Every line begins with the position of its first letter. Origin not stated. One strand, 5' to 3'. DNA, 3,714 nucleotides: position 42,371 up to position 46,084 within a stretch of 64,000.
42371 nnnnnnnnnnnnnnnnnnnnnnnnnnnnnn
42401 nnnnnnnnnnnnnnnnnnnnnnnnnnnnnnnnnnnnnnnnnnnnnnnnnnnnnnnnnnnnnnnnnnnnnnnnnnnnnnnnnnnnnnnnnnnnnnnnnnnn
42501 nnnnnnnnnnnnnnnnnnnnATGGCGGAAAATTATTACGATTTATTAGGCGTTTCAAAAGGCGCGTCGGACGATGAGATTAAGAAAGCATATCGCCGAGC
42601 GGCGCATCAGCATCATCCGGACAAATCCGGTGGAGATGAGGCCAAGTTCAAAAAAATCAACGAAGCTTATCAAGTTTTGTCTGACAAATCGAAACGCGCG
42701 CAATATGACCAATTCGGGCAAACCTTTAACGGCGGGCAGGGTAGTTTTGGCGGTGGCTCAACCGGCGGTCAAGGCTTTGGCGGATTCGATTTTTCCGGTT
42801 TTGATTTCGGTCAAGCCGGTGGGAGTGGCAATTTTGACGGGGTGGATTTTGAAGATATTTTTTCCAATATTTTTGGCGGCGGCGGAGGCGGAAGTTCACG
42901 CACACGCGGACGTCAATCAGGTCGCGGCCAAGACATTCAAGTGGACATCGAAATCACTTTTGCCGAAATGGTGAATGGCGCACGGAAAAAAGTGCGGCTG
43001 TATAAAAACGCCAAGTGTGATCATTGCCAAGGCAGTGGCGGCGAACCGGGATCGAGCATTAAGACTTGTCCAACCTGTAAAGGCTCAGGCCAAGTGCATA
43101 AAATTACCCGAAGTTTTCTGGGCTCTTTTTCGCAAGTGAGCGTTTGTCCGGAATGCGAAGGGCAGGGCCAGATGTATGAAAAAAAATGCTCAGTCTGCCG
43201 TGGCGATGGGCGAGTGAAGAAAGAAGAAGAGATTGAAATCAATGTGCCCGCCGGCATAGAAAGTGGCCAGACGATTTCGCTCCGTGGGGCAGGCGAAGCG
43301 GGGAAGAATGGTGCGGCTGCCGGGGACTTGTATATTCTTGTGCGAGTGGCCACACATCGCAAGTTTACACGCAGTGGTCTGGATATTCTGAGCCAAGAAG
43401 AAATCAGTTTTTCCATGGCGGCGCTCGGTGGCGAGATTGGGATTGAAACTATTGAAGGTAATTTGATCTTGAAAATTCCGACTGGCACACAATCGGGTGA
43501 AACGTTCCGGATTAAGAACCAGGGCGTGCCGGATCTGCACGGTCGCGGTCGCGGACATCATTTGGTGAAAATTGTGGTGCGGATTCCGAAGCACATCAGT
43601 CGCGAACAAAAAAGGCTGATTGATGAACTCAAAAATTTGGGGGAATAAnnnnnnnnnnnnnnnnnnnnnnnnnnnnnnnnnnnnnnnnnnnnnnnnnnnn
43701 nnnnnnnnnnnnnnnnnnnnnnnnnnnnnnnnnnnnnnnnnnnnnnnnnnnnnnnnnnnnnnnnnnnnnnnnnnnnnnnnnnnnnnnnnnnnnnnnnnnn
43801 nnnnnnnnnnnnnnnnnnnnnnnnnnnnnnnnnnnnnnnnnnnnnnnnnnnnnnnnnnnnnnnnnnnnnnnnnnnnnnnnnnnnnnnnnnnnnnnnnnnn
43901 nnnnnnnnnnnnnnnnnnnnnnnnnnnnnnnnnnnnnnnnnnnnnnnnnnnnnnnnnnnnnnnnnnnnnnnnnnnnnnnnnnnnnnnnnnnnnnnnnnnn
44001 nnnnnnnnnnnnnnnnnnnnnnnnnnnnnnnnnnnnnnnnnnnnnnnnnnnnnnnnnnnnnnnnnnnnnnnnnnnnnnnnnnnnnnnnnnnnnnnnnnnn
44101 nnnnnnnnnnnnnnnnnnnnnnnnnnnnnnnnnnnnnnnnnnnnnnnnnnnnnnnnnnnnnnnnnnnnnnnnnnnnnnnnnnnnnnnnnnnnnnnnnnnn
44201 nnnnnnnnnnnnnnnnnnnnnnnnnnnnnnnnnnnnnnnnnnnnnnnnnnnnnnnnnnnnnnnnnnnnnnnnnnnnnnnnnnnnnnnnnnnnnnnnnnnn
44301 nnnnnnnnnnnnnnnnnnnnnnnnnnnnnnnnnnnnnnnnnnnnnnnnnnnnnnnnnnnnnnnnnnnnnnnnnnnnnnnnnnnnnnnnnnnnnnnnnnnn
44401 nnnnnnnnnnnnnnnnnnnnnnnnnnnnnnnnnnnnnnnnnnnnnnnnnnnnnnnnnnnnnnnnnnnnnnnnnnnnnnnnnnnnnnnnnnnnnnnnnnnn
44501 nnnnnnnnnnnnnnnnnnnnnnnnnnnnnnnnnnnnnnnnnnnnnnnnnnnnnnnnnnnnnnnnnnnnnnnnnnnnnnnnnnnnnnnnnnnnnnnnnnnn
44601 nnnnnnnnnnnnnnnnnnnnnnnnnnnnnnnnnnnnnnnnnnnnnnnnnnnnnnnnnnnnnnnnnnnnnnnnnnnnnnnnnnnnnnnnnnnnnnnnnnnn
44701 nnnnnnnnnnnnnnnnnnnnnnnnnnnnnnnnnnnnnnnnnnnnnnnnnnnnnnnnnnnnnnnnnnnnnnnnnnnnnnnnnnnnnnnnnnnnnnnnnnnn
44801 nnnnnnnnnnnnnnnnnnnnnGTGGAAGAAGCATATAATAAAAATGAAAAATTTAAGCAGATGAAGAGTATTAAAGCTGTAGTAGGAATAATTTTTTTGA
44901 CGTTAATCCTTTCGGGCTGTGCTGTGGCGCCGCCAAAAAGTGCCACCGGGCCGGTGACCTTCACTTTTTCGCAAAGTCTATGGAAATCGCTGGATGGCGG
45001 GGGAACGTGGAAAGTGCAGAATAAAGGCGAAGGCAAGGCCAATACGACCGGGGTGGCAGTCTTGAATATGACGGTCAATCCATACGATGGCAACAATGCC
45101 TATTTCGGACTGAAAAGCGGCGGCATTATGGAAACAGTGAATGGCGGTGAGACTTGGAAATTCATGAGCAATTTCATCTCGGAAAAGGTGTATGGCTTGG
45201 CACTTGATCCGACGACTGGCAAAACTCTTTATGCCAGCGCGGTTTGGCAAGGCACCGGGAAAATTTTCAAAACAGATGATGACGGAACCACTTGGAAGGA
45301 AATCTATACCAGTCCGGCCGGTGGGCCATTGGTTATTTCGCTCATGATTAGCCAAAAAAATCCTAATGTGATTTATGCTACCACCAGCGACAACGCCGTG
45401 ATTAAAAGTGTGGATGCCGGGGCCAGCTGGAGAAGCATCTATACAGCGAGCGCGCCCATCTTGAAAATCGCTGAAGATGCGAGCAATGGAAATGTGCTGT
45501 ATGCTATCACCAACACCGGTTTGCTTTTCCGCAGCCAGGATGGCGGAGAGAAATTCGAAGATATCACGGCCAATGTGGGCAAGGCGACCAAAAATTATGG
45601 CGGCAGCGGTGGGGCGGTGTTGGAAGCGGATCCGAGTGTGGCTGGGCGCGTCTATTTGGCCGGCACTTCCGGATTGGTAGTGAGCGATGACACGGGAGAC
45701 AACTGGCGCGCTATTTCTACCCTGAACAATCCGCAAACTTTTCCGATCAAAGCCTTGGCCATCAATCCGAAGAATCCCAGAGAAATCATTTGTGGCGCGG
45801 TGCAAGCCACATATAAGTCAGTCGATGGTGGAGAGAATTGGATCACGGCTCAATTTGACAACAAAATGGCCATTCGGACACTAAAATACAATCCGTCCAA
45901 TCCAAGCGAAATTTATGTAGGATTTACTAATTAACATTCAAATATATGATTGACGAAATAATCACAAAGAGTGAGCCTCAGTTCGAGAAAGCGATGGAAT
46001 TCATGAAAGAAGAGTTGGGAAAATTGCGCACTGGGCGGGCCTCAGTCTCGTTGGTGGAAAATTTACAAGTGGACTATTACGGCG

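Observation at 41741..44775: REP/BIME-like palindromes with a RAYT/IS200-like transposase inserted between dnaK and dnaJ; inverted 120-bp copies flank a 2.9-kb segment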

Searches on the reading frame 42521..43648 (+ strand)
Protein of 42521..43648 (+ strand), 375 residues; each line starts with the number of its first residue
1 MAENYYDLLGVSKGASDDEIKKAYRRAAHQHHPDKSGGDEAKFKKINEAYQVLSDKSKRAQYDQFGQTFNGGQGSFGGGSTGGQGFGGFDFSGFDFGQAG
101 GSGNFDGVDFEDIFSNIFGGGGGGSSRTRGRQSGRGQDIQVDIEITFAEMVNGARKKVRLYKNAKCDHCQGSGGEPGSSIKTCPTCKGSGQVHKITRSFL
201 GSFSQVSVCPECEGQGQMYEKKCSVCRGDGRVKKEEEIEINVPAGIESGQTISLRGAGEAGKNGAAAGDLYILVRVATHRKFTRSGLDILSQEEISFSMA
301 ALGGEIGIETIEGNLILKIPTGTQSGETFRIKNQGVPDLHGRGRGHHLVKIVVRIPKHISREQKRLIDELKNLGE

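Call 6: search_protein_families(library=pfam, proteins=[window:42521-43648:+], max_evalue=0.01)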
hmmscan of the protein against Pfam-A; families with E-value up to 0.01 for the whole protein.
window:42521-43648:+ (375 aa): 5 families
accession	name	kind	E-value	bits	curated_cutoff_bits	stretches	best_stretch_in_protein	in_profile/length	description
PF01556.23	DnaJ_C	-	4.1e-45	154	26.6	1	139-356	1-152/152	DnaJ C terminal domain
PF00226.36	DnaJ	-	2.8e-25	88.6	27.8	1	4-63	1-63/63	DnaJ domain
PF00684.25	DnaJ_CXXCXGXG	-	1.3e-16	61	32.7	1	166-230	1-65/65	DnaJ central domain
PF17302.8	DUF5351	-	0.0023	18.6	27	0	182-191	19-28/29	Family of unknown function (DUF5351)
PF15777.11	Anti-TRAP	-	0.0047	17.3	32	0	164-191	11-41/59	Tryptophan RNA-binding attenuator protein inhibitory protein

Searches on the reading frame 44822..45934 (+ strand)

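Call 6: search_protein_families(library=pfam, proteins=[window:44822-45934:+], max_evalue=0.01)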
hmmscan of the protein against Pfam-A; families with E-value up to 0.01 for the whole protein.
window:44822-45934:+ (370 aa): 4 families
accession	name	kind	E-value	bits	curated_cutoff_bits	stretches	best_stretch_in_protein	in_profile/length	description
PF15902.12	Sortilin-Vps10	-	4.7e-22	78.8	33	3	147-254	2-118/446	Sortilin, neurotensin receptor 3,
PF14870.12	PSII_BNR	-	1.1e-09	38.4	27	2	229-354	34-151/303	Photosynthesis system II assembly factor YCF48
PF02012.26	BNR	-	1.8e-08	33.5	27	0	55-64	2-11/12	BNR/Asp-box repeat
PF19755.4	DUF6242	-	0.00025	21.4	29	0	134-203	165-217/217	Domain of unknown function (DUF6242)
